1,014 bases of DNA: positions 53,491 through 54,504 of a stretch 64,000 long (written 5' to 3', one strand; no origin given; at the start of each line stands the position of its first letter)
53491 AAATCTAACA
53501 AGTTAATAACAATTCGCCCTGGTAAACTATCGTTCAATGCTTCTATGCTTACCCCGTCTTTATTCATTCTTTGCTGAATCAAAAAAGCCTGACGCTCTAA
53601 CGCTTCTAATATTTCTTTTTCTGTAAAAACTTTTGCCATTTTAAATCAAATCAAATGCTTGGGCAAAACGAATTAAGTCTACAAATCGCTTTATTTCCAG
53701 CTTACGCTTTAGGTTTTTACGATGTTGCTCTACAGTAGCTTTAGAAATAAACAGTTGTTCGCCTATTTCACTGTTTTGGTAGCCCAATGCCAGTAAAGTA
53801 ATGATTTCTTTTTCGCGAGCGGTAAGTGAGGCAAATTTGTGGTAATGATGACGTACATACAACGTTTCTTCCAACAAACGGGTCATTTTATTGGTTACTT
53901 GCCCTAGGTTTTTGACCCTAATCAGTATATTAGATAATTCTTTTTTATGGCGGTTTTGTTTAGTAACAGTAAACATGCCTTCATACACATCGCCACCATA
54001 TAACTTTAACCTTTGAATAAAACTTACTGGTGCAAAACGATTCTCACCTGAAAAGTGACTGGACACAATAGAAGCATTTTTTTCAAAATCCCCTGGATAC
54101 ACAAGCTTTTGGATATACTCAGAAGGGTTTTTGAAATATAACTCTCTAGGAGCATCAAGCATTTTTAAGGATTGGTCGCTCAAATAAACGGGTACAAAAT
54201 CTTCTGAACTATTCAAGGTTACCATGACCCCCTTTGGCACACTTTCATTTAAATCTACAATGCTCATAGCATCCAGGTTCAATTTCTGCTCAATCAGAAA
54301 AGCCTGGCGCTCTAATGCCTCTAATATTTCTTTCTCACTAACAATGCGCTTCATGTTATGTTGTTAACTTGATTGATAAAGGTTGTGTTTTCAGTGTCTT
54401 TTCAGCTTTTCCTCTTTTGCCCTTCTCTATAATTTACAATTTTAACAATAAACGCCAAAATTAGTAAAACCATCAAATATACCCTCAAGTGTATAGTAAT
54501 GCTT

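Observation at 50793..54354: Five tightly packed tandem LuxR-type regulator paralogs with near-identical termini and hypervariable central domains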

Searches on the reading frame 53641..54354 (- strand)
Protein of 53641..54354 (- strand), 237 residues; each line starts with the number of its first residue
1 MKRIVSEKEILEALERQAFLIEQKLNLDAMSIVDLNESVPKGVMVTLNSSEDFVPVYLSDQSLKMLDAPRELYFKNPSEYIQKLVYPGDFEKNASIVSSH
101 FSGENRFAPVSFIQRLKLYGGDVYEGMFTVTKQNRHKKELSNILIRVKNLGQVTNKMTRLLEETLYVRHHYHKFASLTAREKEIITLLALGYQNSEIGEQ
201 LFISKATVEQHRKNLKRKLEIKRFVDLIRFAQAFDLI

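Call 4: search_protein_families(library=pfam, proteins=[window:53641-54354:-], max_evalue=1)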
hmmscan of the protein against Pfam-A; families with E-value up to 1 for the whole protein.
window:53641-54354:- (237 aa): 7 families
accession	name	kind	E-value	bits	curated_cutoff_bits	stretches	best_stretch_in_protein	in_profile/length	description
PF00196.25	GerE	-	7.3e-18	64.4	23.5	1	176-231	2-57/57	Bacterial regulatory proteins, luxR family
PF08281.18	Sigma70_r4_2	-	0.00016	21.7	25.7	1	175-219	9-54/54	Sigma-70, region 4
PF04545.22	Sigma70_r4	-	0.0017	18.3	24.1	1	175-213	3-42/50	Sigma-70, region 4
PF13384.12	HTH_23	-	0.018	15.3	24.6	1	183-215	9-41/50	Homeodomain-like domain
PF07638.17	Sigma70_ECF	-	0.027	14.8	21.1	1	162-216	121-176/185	ECF sigma factor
PF13412.12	HTH_24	-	0.073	13.1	21.9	1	193-217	19-43/48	Winged helix-turn-helix DNA-binding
PF02687.27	FtsX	-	0.16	12.5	25.5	1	176-203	22-49/120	FtsX-like permease C-terminal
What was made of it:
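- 53641..54354 (-): W.1, the first gene of the array (237 aa), a PAS-LuxR regulator. N-cap helix aa 7-26 (54277-54336), PAS core aa 43-146 (53917-54228), linker helix aa 155-175 (53830-53892), HTH aa 176-233 (53656-53829). GerE E=7e-18 in call 4.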

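Call 5: search_protein_families(library=ncbifam, proteins=[window:53641-54354:-], max_evalue=1)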
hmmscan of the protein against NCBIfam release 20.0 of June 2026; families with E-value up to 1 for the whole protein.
window:53641-54354:- (237 aa): 34 families (the best 25 are shown)
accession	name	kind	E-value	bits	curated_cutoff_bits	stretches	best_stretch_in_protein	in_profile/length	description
NF052445.1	RespRegMctR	equivalog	4.3e-16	58.9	300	1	163-232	131-200/205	two-component system response regulator MctR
NF011896.0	PRK15369.1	equivalog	1.7e-13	50.6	242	1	172-236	145-209/211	two component system response regulator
NF047785.1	respo_reg_MadR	equivalog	2.9e-13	49.7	300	1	171-236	143-208/209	MadR family response regulator transcription factor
NF007505.1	PRK10100.1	equivalog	7.1e-12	45.4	250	1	155-230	122-198/204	biofilm master transcriptional regulator CsgD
NF052366.1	photon_PedR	equivalog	3.9e-10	39.8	120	1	176-232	2-58/74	photosynthetic electron transport-dependent transcriptional regulator PedR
TIGR03541.1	reg_near_HchA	equivalog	4.9e-10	39.3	215.6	1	171-231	166-226/232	PA1136 family autoinducer-binding transcriptional regulator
NF007403.0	PRK09935.1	equivalog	9.6e-10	38.4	271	1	171-237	144-210/210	fimbria biosynthesis transcriptional regulator FimZ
NF040749.1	tetrathio_RR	equivalog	3.7e-09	36.6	290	1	157-230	114-187/191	tetrathionate respiration response regulator TtrR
NF007935.0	PRK10651.1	equivalog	8.8e-09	34.8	250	1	154-226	131-205/216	two-component system response regulator NarL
NF007419.0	PRK09958.1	equivalog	6.3e-08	32.4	251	1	170-233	137-200/204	acid-sensing system DNA-binding response regulator EvgA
NF006900.1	PRK09390.1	equivalog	3.5e-07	29.9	255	1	171-232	137-198/203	response regulator FixJ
TIGR03020.2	EpsA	equivalog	3.8e-07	30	170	1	165-222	187-236/247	XrtB/PEP-CTERM-associated transcriptional regulator EpsA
NF007708.0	PRK10403.1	equivalog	3.8e-07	29.8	343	1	153-225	130-202/215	nitrate/nitrite response regulator protein NarP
NF038181.1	reg_ATPase_IniR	equivalog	6e-07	28.2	750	1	173-220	763-810/827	isoniazid response ATPase/transcriptional regulator IniR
NF007561.1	PRK10188.1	equivalog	2e-06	27.3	350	1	132-237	137-240/240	quorum-sensing transcriptional regulator SdiA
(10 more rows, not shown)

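Call 26: predict_structure(alignment_id=A2)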
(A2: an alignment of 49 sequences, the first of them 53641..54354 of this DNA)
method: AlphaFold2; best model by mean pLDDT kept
length: 237 residues; sequences in the alignment: 49
mean_pLDDT: 88.6   pTM: 0.78
mean pLDDT of the five models: 88.6, 86.2, 84.5, 82.6, 81.3
residues with pLDDT >= 90: 137; 70-90: 89; 50-70: 10; < 50: 1
segments of 3 or more residues with pLDDT < 50: none
pLDDT, mean of each block of 10 residues (from residue 1): 68 89 77 87 92 92 94 94 93 90 87 94 93 85 87 75 87 92 95 94 94 90 88 91
secondary structure, 60 per line:
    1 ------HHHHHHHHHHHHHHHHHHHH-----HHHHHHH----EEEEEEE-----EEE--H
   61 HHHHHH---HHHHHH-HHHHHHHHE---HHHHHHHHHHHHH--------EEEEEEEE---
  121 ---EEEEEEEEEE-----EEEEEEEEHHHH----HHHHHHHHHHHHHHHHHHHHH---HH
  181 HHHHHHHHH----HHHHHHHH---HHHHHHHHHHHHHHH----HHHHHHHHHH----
elements in order: H7-26 H32-38 E43-49 E55-57 H60-66 H70-75 H77-84 H89-101 E110-117 E124-133 E139-146 H147-150 H155-175 H179-189 H194-201 H205-219 H224-233
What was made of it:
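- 53641..54354 (-): AF2 model with pLDDT 88.6 and PAS topology in call 26.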

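Call 29: fold_search(model_id=the predicted structure, library=pdb)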
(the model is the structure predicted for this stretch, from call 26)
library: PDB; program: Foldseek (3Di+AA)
matches with E <= 10: 1053; with E <= 0.001: 55
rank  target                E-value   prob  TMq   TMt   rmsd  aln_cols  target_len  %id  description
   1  8a5r                  1.4e-07  1.00  0.33  0.37  13.9       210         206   17  Crystal structure of light-activated DNA-binding protein EL222 from Erythrobacter litoralis crystallized and measured in (released 2023-07-05)
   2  3clo_C                1.5e-07  1.00  0.40  0.38   9.9       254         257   17  Crystal structure of putative transcriptional regulator containing a LuxR DNA binding domain (NP_811094.1) from Bacter (released 2008-04-01)
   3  3clo_A                1.0e-06  1.00  0.39  0.37  10.1       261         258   18  Crystal structure of putative transcriptional regulator containing a LuxR DNA binding domain (NP_811094.1) from Bacter (released 2008-04-01)
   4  3p7n_A                1.2e-06  1.00  0.32  0.38  14.1       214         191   17  Crystal structure of light activated transcription factor El222 from Erythrobacter litoralis (released 2011-05-25)
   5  6ide_B                4.3e-06  1.00  0.34  0.35  13.2       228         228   13  Crystal structure of the Vibrio cholera VqmA-Ligand-DNA complex provides molecular mechanisms for drug design (released 2019-01-16)
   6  4y15_B                5.4e-06  1.00  0.29  0.29  14.2       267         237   15  SdiA in complex with 3-oxo-C6-homoserine lactone (released 2015-04-08)
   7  6kju_A                5.7e-06  1.00  0.28  0.30  12.3       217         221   19  Huge conformation shift of Vibrio cholerae VqmA dimer in the absence of target DNA provides insight into DNA-binding m (released 2019-11-13)
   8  6ugl_B                7.6e-06  1.00  0.29  0.31  12.1       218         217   18  Vibrio cholerae quorum-sensing receptor VqmA bound to its autoinducer ligand DPO (released 2020-01-29)
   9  6ugl_A                1.1e-05  1.00  0.33  0.36  13.4       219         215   16  Vibrio cholerae quorum-sensing receptor VqmA bound to its autoinducer ligand DPO (released 2020-01-29)
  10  4y17_C                1.1e-05  1.00  0.29  0.28  13.5       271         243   15  SdiA in complex with 3-oxo-C8-homoserine lactone (released 2015-04-08)
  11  7r3e_A                1.1e-05  1.00  0.27  0.14  13.9       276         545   15  Fusion construct of PqsE and RhlR in complex with the synthetic antagonist mBTL (released 2022-12-14)
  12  3szt_A                1.1e-05  1.00  0.30  0.30  13.0       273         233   18  Quorum Sensing Control Repressor, QscR, Bound to N-3-oxo-dodecanoyl-L-Homoserine Lactone (released 2011-09-28)
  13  3szt_B                1.6e-05  1.00  0.31  0.32  12.7       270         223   16  Quorum Sensing Control Repressor, QscR, Bound to N-3-oxo-dodecanoyl-L-Homoserine Lactone (released 2011-09-28)
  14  4y15_C                1.6e-05  1.00  0.28  0.28  13.8       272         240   15  SdiA in complex with 3-oxo-C6-homoserine lactone (released 2015-04-08)
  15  7r3e_B                1.6e-05  1.00  0.27  0.14  13.5       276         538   15  Fusion construct of PqsE and RhlR in complex with the synthetic antagonist mBTL (released 2022-12-14)
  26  6ide_A                3.5e-05  1.00  0.33  0.34  13.3       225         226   16  Crystal structure of the Vibrio cholera VqmA-Ligand-DNA complex provides molecular mechanisms for drug design (released 2019-01-16)
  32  7dwm_B                7.0e-05  1.00  0.34  0.37  15.1       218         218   12  Crystal structure of the phage VqmA-DPO complex (released 2021-05-05)
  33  7dwm_A                7.8e-05  1.00  0.34  0.36  12.5       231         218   12  Crystal structure of the phage VqmA-DPO complex (released 2021-05-05)
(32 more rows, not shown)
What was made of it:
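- Closest known: 3CLO. Same: It is the second-best Foldseek hit (E=1.5e-7, call 29).
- Foldseek top hits are EL222, 3CLO and VqmA (call 29).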

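Call 32: search_solved_structures(query=A2, max_evalue=0.01, show_alignments=2)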
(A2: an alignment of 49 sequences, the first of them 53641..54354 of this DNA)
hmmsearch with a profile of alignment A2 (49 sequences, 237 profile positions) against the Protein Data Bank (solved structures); distinct sequences matched with E-value up to 0.01: 52.
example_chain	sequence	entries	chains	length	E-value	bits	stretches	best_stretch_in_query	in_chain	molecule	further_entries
7vim_A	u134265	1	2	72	2e-14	57.2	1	177-231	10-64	Protein EsrB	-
4wt0_B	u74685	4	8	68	1.1e-13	54.9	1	175-224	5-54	Response regulator receiver domain protein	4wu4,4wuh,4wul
4wsz_A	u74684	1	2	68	1.3e-13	54.5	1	175-223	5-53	Response regulator receiver domain protein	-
3kln_A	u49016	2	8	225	1.9e-13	54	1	172-227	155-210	Transcriptional regulator, LuxR family | Transcriptional regulator VpsT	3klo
2jpc_A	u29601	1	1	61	2.7e-13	53.5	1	180-237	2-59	SsrB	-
2rnj_A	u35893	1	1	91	9e-13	51.8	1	166-237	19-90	Response regulator protein vraR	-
5hev_A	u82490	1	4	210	1.4e-12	51.1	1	174-223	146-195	Response regulator protein VraR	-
7ve4_A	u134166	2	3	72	2.4e-12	50.4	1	167-237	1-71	DNA-binding response regulator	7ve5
5f64_A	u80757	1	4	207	6.3e-12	49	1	172-232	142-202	Positive transcription regulator EvgA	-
8zwn_A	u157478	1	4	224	7.3e-12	48.8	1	172-232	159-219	DNA-binding transcriptional activator EvgA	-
4gvp_A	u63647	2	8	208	2e-11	47.4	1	167-237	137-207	Response regulator protein vraR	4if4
7ve6_A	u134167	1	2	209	2e-11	47.4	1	167-237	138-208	Response regulator protein VraR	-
1yio_A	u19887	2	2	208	2.3e-11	47.2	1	173-229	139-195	response regulatory protein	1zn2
1fse_A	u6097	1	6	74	1.9e-10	44.2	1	171-222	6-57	GERE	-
4lfu_A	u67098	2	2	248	2.6e-10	43.8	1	176-237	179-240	Regulatory protein SdiA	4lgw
6ide_A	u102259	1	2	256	0.003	20.6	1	176-221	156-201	Transcriptional regulator LuxR family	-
6ugl_A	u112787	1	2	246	0.0032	20.5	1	176-221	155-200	Helix-turn-helix transcriptional regulator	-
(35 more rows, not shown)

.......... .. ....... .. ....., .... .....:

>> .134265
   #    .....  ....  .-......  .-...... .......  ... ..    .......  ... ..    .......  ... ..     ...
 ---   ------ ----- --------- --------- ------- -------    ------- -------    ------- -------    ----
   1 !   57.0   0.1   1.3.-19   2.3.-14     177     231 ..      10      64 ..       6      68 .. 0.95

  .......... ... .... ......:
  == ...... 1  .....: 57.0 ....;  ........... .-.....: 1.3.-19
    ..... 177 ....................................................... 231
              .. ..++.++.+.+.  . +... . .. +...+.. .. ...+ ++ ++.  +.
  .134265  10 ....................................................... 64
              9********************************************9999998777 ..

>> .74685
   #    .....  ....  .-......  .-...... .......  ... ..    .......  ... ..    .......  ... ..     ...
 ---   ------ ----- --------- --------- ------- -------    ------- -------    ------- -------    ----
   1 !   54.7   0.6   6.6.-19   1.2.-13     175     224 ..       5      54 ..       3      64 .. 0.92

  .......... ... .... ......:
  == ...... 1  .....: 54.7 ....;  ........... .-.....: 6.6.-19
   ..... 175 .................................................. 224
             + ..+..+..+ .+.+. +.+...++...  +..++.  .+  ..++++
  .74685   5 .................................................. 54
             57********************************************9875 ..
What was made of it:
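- Closest known: 3CLO. Different: Sequence similarity is limited to the HTH (call 32).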

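Call 37: find_related_loci(query=A2, collection=genome_contigs, flank=8000)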
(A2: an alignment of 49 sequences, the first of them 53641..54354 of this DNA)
Query A2 (237 aa) in genome_contigs; peptide patterns used: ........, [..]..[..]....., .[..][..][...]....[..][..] (x = any residue, [..] = any of these).
261 stretches matched a pattern; 191 encode a relative of the query (tblastn E <= 1e-3); the best 80 are kept; 79 distinct loci.
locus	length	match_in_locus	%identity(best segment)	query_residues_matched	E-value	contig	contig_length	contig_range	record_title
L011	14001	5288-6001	64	1-237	1e-91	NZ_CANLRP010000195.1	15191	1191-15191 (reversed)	Uncultured Microscilla sp. isolate N.fasta NODE_195, whole genome shotgun sequence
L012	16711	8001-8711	55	1-237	5e-84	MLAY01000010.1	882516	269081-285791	Marine bacterium AO1-C Bin2_contig__8_len_882516_cov_107.531_ID_15, whole genome shotgun sequence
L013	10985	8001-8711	55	1-237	7e-81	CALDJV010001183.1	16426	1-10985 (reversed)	MAG TPA_asm: uncultured Cytophagaceae bacterium isolate SRR6490003_bin.60_CONCOCT_v1.1_MAG genome assembly, contig: ERZ7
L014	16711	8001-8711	54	1-237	6e-81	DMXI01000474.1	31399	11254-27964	MAG TPA_asm: Microscillaceae bacterium isolate UBA11690 contig_866, whole genome shotgun sequence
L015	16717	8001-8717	35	3-237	9e-34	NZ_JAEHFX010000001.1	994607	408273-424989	Adhaeribacter terrigena strain BT258 NODE_1_length_994607_cov_56.974909, whole genome shotgun sequence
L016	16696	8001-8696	31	5-237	6e-32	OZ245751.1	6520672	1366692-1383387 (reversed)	MAG: Saprospiraceae bacterium isolate 8f35e0f5-1df0-4d37-baeb-18c41ceaeba0 genome assembly, chromosome: 1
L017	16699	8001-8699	33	8-237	4e-32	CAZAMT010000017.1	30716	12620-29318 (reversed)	MAG TPA_asm: uncultured Bacteroidales bacterium isolate binchicken_co8_368 genome assembly, contig: NODE_1919_length_307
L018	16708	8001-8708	35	5-237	9e-32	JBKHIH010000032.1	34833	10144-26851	MAG: Thiohalospira sp. isolate D1M13_4 NODE_226_length_34833_cov_6.978406, whole genome shotgun sequence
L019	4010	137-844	33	5-237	4e-31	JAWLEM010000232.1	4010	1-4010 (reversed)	MAG: Bacteroidales bacterium isolate 20BLK6-1.bin.63 NODE_31289_length_4010_cov_15.006137, whole genome shotgun sequence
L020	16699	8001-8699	32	8-237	1e-30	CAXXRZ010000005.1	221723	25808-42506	MAG: uncultured Draconibacterium sp. isolate e6f8527d-8532-42de-a18c-3e25f3ade8e3 genome assembly, contig: contig_5, who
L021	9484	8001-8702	30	5-236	1e-30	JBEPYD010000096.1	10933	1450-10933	MAG: Bacteroidales bacterium isolate 02_S197.semibin_refined.163 NODE_1853_length_10933_cov_1.957153:0-10933, whole geno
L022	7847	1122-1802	33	14-237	3e-30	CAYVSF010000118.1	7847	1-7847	MAG TPA_asm: uncultured Bacteroidales bacterium isolate binchicken_co13_200 genome assembly, contig: NODE_15401_length_7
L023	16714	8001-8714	31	3-237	2e-29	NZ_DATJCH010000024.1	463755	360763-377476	MAG: Albibacterium sp. isolate SMAG_U15376 k141_260459, whole genome shotgun sequence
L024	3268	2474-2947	39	80-236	1e-28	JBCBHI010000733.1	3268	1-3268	MAG: Bacteroidota bacterium isolate J06616_5 NODE_733_length_3268_cov_3.714196, whole genome shotgun sequence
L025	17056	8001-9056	32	6-237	2e-28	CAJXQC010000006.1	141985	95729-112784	MAG TPA_asm: uncultured Balneola sp. isolate SRR3933248_bin.15_MetaBAT_v2.12.1_MAG genome assembly, contig: NODE_29_leng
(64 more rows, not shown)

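Call 53: search_protein_families(library=pfam, alignment_id=A5, max_evalue=0.01)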
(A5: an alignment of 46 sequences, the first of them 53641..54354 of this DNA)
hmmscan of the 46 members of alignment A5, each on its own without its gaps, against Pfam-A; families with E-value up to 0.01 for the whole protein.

A. member 1, window:53641-54354:- (237 aa): 3 families
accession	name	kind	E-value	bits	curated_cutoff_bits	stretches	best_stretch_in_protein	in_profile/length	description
PF00196.25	GerE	-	7.3e-18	64.4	23.5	1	176-231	2-57/57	Bacterial regulatory proteins, luxR family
PF08281.18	Sigma70_r4_2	-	0.00016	21.7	25.7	1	175-219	9-54/54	Sigma-70, region 4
PF04545.22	Sigma70_r4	-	0.0017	18.3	24.1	1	175-213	3-42/50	Sigma-70, region 4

B. families by the number of members that match (of 46 scanned): 33 families (the first 25 are shown)
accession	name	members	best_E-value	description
PF00196.25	GerE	43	1.1e-31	Bacterial regulatory proteins, luxR family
PF08281.18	Sigma70_r4_2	35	3.7e-10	Sigma-70, region 4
PF13384.12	HTH_23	21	3.4e-06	Homeodomain-like domain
PF04545.22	Sigma70_r4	18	8.7e-08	Sigma-70, region 4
PF08447.18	PAS_3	9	5.2e-61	PAS fold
PF13551.12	HTH_29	4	0.0016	Winged helix-turn helix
PF02796.21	HTH_7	4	0.0021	Helix-turn-helix domain of resolvase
PF13426.13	PAS_9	3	8e-41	PAS domain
PF00989.32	PAS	3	2.1e-29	PAS fold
PF02518.31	HATPase_c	3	4.4e-25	Histidine kinase-, DNA gyrase B-, and HSP90-like ATPase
PF08448.16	PAS_4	3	5.9e-23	PAS fold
PF13188.13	PAS_8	3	2e-22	PAS domain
PF00512.31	HisKA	3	3.8e-17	His Kinase A (phospho-acceptor) domain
PF13518.12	HTH_28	3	0.0051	Helix-turn-helix domain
PF08279.18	HTH_11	2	9.9e-05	HTH domain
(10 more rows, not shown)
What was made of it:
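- Pfam PAS_3 hits occur in 9 of 46 distant relatives, a few of them large multi-PAS histidine kinases (call 53).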

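Call 54: search_protein_families(library=pfam, alignment_id=A2, max_evalue=0.1)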
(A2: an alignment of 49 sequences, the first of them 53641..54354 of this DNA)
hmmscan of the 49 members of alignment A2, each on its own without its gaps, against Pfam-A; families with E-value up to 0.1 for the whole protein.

A. member 1, window:53641-54354:- (237 aa): 6 families
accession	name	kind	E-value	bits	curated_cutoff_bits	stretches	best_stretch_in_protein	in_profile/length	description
PF00196.25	GerE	-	7.3e-18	64.4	23.5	1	176-231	2-57/57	Bacterial regulatory proteins, luxR family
PF08281.18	Sigma70_r4_2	-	0.00016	21.7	25.7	1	175-219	9-54/54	Sigma-70, region 4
PF04545.22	Sigma70_r4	-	0.0017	18.3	24.1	1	175-213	3-42/50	Sigma-70, region 4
PF13384.12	HTH_23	-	0.018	15.3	24.6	1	183-215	9-41/50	Homeodomain-like domain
PF07638.17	Sigma70_ECF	-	0.027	14.8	21.1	1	162-216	121-176/185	ECF sigma factor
PF13412.12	HTH_24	-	0.073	13.1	21.9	0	193-217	19-43/48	Winged helix-turn-helix DNA-binding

B. families by the number of members that match (of 49 scanned): 38 families (the first 25 are shown)
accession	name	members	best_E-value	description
PF00196.25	GerE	49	6.8e-26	Bacterial regulatory proteins, luxR family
PF08281.18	Sigma70_r4_2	48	2.8e-06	Sigma-70, region 4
PF07638.17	Sigma70_ECF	41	0.00046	ECF sigma factor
PF13384.12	HTH_23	39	7.9e-06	Homeodomain-like domain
PF13412.12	HTH_24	38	8.3e-06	Winged helix-turn-helix DNA-binding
PF04545.22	Sigma70_r4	38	1.7e-05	Sigma-70, region 4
PF02796.21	HTH_7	21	0.0018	Helix-turn-helix domain of resolvase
PF04967.18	HTH_10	16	0.00065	HTH DNA binding domain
PF08279.18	HTH_11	4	0.005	HTH domain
PF04218.19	CENP-B_N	3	0.022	CENP-B N-terminal DNA-binding domain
PF02687.27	FtsX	3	0.044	FtsX-like permease C-terminal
PF13936.12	HTH_38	2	0.0011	Helix-turn-helix domain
PF08447.18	PAS_3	2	0.007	PAS fold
PF01022.26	HTH_5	2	0.0081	Bacterial regulatory protein, arsR family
PF13518.12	HTH_28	2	0.012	Helix-turn-helix domain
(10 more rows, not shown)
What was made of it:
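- On PAS-domain sensors: PAS_3 matches 2 of 49 close members at E=0.007 and 9 of 46 distant relatives, some of them large multi-PAS histidine kinases (calls 53, 54).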

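Call 75: search_protein_families(library=padloc, proteins=[window:53641-54354:-], max_evalue=0.001)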
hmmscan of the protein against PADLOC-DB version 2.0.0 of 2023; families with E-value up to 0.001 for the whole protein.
window:53641-54354:- (237 aa): 2 families
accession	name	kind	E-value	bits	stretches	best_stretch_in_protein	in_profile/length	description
PDLC01851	CARF3--CARF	-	1.6e-07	29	1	152-220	185-253/279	-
PDLC01855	CARF3--CARF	-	0.00015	19.6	1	173-216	214-257/288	-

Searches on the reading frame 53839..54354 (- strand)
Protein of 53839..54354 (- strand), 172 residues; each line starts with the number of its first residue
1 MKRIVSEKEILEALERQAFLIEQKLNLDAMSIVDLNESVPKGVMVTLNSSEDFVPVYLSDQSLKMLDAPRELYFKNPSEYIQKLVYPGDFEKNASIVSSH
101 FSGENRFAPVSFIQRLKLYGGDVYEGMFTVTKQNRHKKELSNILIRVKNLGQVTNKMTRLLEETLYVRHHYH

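Call 50: search_protein_representatives(alignment_id=A4)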
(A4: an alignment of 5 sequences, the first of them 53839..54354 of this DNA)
Query: 5 sequences, 174 profile positions. Proteins with E-value up to 0.001 (for the whole library): 125; up to 1e-10: 27; up to 1e-30: 2. The best 125 are listed.
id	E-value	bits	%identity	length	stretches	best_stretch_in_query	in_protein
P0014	1.7e-48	181.0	-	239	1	1-174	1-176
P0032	8.7e-44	165.6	-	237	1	1-174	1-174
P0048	1.4e-23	99.9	-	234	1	1-174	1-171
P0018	2.1e-23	99.3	-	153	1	85-174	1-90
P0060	1.8e-20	89.7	-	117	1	1-96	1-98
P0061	7.0e-17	78.0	-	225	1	18-174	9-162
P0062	9.6e-16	74.3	-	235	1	2-174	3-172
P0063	1.2e-15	74.0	-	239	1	26-174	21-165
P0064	1.3e-15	73.9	-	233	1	6-174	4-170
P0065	2.4e-15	73.0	-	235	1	2-174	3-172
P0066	7.2e-15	71.5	-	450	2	25-173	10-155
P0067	1.1e-14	70.9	-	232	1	5-171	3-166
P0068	3.1e-14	69.4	-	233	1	6-174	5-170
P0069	3.1e-14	69.4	-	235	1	1-174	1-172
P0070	4.0e-14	69.0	-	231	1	6-174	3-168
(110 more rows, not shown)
